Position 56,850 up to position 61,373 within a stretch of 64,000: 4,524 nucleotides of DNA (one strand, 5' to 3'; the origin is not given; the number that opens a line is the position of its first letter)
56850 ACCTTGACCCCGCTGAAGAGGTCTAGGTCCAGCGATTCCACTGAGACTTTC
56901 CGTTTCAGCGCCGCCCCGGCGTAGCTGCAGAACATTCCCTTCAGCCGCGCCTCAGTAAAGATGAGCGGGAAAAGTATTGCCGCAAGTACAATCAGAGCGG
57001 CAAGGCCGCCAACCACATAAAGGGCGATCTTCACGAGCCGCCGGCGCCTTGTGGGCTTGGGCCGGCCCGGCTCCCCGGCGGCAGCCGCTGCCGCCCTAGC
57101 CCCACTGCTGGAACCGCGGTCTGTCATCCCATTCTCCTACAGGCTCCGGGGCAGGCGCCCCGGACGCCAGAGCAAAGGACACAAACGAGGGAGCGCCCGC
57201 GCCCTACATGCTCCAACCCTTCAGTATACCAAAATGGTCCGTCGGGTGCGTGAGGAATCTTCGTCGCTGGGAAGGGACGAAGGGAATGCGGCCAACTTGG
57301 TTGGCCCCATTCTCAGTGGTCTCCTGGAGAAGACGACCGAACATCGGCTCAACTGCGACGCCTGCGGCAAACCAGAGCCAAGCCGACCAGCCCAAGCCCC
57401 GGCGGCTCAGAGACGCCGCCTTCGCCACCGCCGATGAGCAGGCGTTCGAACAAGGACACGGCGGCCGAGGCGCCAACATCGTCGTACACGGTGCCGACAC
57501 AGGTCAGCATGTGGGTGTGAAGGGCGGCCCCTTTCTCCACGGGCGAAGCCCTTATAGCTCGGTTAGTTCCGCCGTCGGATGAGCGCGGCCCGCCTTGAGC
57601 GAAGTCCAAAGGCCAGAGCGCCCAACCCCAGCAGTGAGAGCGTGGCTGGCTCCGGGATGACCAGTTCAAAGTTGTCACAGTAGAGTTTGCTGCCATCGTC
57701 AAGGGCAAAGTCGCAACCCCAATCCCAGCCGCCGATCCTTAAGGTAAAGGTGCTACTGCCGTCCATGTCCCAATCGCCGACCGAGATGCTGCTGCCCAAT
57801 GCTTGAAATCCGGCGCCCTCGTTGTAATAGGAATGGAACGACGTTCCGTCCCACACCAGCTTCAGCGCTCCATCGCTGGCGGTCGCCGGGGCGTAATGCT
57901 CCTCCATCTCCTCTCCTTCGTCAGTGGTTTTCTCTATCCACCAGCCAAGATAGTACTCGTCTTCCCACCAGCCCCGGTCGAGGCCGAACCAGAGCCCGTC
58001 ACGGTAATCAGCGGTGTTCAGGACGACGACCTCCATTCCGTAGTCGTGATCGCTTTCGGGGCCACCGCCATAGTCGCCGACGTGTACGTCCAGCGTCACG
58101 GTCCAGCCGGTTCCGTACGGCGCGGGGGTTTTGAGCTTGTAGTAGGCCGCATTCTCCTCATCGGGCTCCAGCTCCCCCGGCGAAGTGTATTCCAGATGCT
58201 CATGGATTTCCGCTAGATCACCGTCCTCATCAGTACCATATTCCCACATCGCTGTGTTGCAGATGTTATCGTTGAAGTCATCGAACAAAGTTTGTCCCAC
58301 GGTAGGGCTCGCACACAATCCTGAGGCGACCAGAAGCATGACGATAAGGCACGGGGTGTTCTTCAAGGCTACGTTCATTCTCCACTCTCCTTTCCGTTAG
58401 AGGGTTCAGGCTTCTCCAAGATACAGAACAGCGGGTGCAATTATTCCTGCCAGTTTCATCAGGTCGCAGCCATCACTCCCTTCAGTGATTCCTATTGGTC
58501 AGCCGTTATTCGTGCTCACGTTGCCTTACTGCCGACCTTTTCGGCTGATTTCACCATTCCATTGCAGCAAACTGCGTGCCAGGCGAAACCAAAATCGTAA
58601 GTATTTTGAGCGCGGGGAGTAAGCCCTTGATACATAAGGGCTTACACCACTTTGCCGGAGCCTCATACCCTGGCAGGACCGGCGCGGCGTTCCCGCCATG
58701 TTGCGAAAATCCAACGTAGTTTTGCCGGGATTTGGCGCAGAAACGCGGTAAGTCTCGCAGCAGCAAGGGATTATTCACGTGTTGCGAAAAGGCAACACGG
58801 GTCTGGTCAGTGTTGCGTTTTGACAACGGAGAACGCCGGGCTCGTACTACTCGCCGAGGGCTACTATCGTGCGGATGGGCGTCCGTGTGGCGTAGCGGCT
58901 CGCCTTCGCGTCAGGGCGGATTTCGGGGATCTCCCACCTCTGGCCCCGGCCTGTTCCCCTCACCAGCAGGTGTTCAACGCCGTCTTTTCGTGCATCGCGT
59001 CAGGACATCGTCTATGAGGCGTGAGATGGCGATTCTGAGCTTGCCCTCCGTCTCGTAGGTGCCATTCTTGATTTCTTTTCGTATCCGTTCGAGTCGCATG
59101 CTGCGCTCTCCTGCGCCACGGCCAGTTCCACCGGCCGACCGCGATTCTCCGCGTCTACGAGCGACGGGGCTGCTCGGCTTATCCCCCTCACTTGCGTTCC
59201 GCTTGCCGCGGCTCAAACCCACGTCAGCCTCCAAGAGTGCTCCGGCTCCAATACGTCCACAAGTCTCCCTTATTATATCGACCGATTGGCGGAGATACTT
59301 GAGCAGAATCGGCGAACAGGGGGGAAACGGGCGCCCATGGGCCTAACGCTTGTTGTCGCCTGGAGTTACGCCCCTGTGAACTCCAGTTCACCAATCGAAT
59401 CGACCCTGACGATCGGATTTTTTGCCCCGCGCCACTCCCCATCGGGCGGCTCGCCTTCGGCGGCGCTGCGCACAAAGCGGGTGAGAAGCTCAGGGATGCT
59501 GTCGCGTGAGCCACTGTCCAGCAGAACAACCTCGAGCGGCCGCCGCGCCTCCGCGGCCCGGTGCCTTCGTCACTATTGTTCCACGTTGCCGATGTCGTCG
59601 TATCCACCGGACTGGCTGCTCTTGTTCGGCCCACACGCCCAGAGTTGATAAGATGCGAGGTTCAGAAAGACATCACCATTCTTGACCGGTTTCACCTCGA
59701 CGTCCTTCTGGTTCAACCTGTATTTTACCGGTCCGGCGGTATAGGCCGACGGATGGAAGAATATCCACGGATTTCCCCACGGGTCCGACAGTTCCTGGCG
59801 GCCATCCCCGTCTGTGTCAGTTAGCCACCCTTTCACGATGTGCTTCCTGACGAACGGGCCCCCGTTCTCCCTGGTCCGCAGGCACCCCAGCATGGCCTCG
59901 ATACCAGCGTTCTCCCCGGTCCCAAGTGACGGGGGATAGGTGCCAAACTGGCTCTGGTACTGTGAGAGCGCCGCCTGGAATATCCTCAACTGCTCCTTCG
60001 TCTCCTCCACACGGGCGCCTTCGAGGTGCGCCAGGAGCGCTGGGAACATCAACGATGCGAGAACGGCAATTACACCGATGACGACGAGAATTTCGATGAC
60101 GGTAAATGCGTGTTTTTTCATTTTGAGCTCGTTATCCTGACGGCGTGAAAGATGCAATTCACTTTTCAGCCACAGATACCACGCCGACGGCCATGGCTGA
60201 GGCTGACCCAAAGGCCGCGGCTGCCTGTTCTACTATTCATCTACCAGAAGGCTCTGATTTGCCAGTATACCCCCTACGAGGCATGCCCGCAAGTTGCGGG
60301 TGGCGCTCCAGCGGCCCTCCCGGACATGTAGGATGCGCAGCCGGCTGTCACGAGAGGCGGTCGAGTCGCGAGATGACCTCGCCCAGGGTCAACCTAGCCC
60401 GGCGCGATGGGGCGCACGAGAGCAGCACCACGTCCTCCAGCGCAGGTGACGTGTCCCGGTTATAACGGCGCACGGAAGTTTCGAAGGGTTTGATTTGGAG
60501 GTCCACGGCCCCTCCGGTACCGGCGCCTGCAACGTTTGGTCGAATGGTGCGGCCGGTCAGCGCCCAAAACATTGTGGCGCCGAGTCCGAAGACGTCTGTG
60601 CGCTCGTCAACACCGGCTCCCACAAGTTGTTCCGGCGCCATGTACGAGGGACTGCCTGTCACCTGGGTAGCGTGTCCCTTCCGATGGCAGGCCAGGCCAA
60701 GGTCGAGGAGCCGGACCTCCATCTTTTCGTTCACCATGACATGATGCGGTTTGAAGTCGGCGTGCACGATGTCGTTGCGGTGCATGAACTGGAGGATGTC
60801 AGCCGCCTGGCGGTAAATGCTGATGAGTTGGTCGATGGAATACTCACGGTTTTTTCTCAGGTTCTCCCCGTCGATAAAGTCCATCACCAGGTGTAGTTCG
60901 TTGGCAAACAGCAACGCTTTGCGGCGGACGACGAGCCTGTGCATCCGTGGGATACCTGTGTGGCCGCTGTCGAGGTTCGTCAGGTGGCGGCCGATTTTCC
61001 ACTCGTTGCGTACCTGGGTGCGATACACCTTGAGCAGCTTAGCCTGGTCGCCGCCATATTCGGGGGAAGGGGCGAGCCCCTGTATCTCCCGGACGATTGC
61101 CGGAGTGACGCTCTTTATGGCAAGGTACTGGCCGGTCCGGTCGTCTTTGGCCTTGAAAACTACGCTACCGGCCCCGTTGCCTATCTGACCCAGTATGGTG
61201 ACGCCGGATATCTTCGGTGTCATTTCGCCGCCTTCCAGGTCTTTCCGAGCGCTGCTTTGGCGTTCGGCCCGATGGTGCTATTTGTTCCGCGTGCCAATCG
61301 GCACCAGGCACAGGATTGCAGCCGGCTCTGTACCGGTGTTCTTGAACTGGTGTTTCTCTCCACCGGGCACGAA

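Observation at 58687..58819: Different palindrome array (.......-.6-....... x3) upstream of the third PEP-CTERM gene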

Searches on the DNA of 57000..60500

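Call 27: search_rna_families(source=window, start=57000, end=60500, threshold=evalue, max_evalue=1)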
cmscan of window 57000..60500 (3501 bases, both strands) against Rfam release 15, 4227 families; matches with E-value up to 1: 0.
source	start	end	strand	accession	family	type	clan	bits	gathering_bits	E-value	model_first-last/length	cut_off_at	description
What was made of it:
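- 58379..58555 (-): Predicted 5' leader of about 177 nt, ending in a GGAGAG/GGAG Shine-Dalgarno sequence before the ATG. No Rfam family matches (call 27).
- Tried and rejected: The scan covered 57000-60500 at E <= 1 (call 27).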

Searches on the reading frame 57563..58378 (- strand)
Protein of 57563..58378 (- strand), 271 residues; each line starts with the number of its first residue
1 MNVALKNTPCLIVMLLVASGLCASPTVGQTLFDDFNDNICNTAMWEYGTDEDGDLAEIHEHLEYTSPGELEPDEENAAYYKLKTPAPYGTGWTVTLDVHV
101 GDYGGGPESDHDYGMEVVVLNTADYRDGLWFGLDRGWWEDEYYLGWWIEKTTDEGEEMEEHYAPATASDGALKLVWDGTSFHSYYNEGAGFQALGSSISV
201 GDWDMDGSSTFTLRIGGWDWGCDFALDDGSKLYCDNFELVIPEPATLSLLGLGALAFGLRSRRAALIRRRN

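Call 9: search_protein_families(library=ncbifam, proteins=[window:57563-58378:-], max_evalue=0.001)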
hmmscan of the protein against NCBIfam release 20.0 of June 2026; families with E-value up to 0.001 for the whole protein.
window:57563-58378:- (271 aa): 4 families
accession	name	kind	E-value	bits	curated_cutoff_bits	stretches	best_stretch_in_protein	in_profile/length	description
NF033554.9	floc_PepA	equivalog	4.6e-05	23.4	80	1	240-264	236-260/261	flocculation-associated PEP-CTERM protein PepA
NF041538.1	PEP_EDSA_1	subfamily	7.3e-05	22.6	100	1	238-263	281-306/307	EDSAP-1 family PEP-CTERM protein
NF038125.1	PEP_CTERM_THxN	subfamily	0.00015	21.4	85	1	240-263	222-245/246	THxN family PEP-CTERM protein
TIGR02595.1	PEP_CTERM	domain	0.00095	19.8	16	1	241-263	1-22/24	PEP-CTERM sorting domain-containing protein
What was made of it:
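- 57563..58378 (-): Target gene: a 271-aa secreted protein with a C-terminal PEP-CTERM sorting signal. TIGR02595 scores 19.8 bits against a cutoff of 16 (call 9).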

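Call 20: find_homologous_proteins(query=window:57563-58375:-, max_evalue=0.001)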
Query window:57563-58375:- (270 aa): 8 proteins with E <= 0.001 among 3316 candidates.
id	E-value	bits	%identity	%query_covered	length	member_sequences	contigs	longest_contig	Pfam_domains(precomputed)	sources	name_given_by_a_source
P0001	2.6e-186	636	100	100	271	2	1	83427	PF07589.17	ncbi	-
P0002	4.8e-63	231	47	95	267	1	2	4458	-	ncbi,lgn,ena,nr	ncbi:MAG: PEP-CTERM sorting domain-containing protein [Phycisphaerae bacterium]|nr:PEP-CTERM sorting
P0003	1.5e-61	226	47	92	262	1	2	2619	-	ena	-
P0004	7.2e-49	185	47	79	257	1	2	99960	PF07589.17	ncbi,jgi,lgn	-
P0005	2.4e-48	183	45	83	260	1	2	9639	PF07589.17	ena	-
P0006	6.9e-38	149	40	97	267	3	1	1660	PF07589.17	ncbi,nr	ncbi:MAG: PEP-CTERM sorting domain-containing protein [Phycisphaerae bacterium]|nr:PEP-CTERM sorting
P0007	9.2e-37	145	39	94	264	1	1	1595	-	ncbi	-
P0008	5.8e-35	139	36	96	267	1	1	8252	-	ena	-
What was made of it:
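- Tried and rejected: The protein has only 8 homologues and the best non-self match is 47% identical (call 20).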

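Call 21: find_encoding_contigs(protein=P0001, flank=10000, max_places=4)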
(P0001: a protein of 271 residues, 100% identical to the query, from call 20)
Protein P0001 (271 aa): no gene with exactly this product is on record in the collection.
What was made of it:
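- Tried and rejected: The source contig could not be retrieved (call 21).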

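Call 22: find_encoding_contigs(protein=P0004, flank=5000, max_places=4)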
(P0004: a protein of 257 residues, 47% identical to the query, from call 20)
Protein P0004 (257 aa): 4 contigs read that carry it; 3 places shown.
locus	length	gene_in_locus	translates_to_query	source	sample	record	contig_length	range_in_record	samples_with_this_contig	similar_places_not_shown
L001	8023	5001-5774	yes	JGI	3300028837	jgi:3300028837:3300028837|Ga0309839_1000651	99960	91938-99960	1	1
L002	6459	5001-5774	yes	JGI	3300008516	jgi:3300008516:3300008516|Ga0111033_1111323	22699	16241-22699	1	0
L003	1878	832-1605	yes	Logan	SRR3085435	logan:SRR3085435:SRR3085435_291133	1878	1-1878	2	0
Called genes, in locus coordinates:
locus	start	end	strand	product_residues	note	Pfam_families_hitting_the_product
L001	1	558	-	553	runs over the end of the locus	PF01209:Ubie_methyltran, PF13489:Methyltransf_23, PF08241:Methyltransf_11, PF08242:Methyltransf_12, PF13649:Methyltransf_25, PF13847:Methyltransf_31, PF08241:Methyltransf_11, PF13649:Methyltransf_25, +4 more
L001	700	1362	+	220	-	PF06971:Put_DNA-bind_N, PF02629:CoA_binding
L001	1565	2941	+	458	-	-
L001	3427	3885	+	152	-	-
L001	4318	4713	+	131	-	PF21983:NikA-like (weak)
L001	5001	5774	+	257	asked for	PF07589:PEP_exosort_dom (weak)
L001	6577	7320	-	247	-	-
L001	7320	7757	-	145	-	-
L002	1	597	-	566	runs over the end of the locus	PF01209:Ubie_methyltran, PF13489:Methyltransf_23, PF08241:Methyltransf_11, PF08242:Methyltransf_12, PF13649:Methyltransf_25, PF13847:Methyltransf_31, PF08241:Methyltransf_11, PF13649:Methyltransf_25, +4 more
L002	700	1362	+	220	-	PF06971:Put_DNA-bind_N, PF02629:CoA_binding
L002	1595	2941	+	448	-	-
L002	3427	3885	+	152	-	-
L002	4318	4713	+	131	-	PF21983:NikA-like (weak)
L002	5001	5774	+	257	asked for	PF07589:PEP_exosort_dom (weak)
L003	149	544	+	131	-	PF21983:NikA-like (weak)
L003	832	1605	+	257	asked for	PF07589:PEP_exosort_dom (weak)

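Call 23: find_encoding_contigs(protein=P0002, flank=5000, max_places=4)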
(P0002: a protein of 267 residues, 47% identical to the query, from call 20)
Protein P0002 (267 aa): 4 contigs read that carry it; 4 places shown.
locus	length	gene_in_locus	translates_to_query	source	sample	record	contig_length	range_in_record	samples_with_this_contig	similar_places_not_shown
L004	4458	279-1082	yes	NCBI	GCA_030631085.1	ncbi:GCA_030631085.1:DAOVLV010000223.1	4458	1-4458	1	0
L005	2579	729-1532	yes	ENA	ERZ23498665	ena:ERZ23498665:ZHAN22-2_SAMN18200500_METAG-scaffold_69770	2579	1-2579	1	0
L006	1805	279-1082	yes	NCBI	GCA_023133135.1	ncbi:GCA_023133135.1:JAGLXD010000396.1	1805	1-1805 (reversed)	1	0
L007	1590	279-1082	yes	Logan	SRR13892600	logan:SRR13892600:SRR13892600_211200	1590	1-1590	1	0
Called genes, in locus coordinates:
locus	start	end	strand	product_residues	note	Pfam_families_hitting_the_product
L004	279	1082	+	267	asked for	-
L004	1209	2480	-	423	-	PF02844:GARS_N, PF01071:GARS_A, PF02843:GARS_C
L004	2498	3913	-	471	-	PF00884:Sulfatase, PF01663:Phosphodiest (weak), PF16347:SGSH_C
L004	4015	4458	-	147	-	?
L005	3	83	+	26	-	?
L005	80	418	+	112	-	PF07238:PilZ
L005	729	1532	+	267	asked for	-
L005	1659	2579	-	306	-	?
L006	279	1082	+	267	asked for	-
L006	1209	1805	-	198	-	PF01071:GARS_A, PF02843:GARS_C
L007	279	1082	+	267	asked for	-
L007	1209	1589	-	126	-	?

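Call 52: search_protein_families(library=pfam, proteins=[window:57563-58378:-], max_evalue=0.01)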
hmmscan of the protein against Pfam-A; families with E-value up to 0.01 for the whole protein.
window:57563-58378:- (271 aa): 1 family
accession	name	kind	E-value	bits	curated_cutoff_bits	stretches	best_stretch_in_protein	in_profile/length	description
PF07589.16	PEP-CTERM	-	2.3e-06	27.9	20.7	1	241-263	2-24/24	PEP-CTERM motif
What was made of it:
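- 57563..58378 (-): PF07589 scores 27.9 bits (call 52).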

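Call 53: list_cluster_members(proteins=[P0001])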
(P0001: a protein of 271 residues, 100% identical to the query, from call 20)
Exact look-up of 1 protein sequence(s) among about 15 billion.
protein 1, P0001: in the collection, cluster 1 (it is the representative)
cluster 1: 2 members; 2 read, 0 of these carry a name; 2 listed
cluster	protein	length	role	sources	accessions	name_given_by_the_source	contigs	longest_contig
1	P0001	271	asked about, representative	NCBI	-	-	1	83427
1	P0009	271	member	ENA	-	-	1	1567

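Call 54: find_encoding_contigs(protein=P0009, flank=5000, max_places=4)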
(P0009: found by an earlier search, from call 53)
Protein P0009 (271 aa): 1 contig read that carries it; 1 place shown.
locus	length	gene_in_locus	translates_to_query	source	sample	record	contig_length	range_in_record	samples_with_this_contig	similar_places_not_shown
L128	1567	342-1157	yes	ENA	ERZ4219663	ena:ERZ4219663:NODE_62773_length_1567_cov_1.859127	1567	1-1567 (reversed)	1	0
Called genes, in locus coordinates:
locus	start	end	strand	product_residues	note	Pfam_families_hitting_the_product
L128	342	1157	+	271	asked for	PF07589:PEP_exosort_dom (weak)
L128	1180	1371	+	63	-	-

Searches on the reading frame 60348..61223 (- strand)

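Call 9: search_protein_families(library=ncbifam, proteins=[window:60348-61223:-], max_evalue=0.001)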
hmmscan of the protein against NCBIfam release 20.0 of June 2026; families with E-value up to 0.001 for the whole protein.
window:60348-61223:- (291 aa): 18 families
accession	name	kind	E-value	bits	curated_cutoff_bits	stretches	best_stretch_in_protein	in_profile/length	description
NF033483.0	PknB_PASTA_kin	equivalog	6e-30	104.8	450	1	111-277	83-254/563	Stk1 family PASTA domain-containing Ser/Thr kinase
NF038150.1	lanthi_synth_IV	equivalog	5.2e-23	81.3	650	1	21-283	204-449/851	class IV lanthionine synthetase LanL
NF047741.1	antiphage_MADS6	equivalog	7.7e-19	67.6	460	1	107-290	267-460/612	methylation-associated defense system protein kinase MAD6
NF052427.1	StpK7MSMEG_1200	equivalog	5.9e-15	54.8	900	1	109-225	81-206/601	serine/threonine protein kinase StpK7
NF038151.1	lanthi_synth_III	equivalog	7.1e-12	44.5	575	1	126-223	332-424/833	class III lanthionine synthetase LanKC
NF009651.0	PRK13184.1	equivalog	1.5e-11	43.1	839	2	125-182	107-164/932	serine/threonine-protein kinase PknD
TIGR03903.1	TOMM_kin_cyc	equivalog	3.9e-11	41.6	705.75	1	132-250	80-208/1267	TOMM system kinase/cyclase fusion protein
NF053615.1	SerThrKinAfsKStmc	equivalog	3.9e-10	39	1300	1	141-226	122-211/809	protein serine/threonine kinase AfsK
NF033442.0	BREX_PglW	equivalog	5.7e-08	30.9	990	1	122-225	303-425/1391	BREX system serine/threonine kinase PglW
TIGR03724.2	arch_bud32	equivalog_domain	7.7e-08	32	125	1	108-182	66-135/193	KEOPS complex kinase/ATPase Bud32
NF011460.0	PRK14879.1-1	equivalog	1.4e-06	27.7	199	1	103-180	77-159/232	Kae1-associated kinase Bud32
NF011463.0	PRK14879.1-4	equivalog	2.1e-06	27.3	188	1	105-181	88-163/237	Kae1-associated kinase Bud32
NF043056.1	T4SS_LegK1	equivalog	2.1e-05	23.3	550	1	109-215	174-277/516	Dot/Icm T4SS effector kinase LegK1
NF007174.0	PRK09605.1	equivalog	2.3e-05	23.1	447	1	109-182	410-477/535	bifunctional N(6)-L-threonylcarbamoyladenine synthase/serine/threonine protein kinase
NF011464.0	PRK14879.1-7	equivalog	3e-05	23.8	246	1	108-179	79-150/221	Kae1-associated kinase Bud32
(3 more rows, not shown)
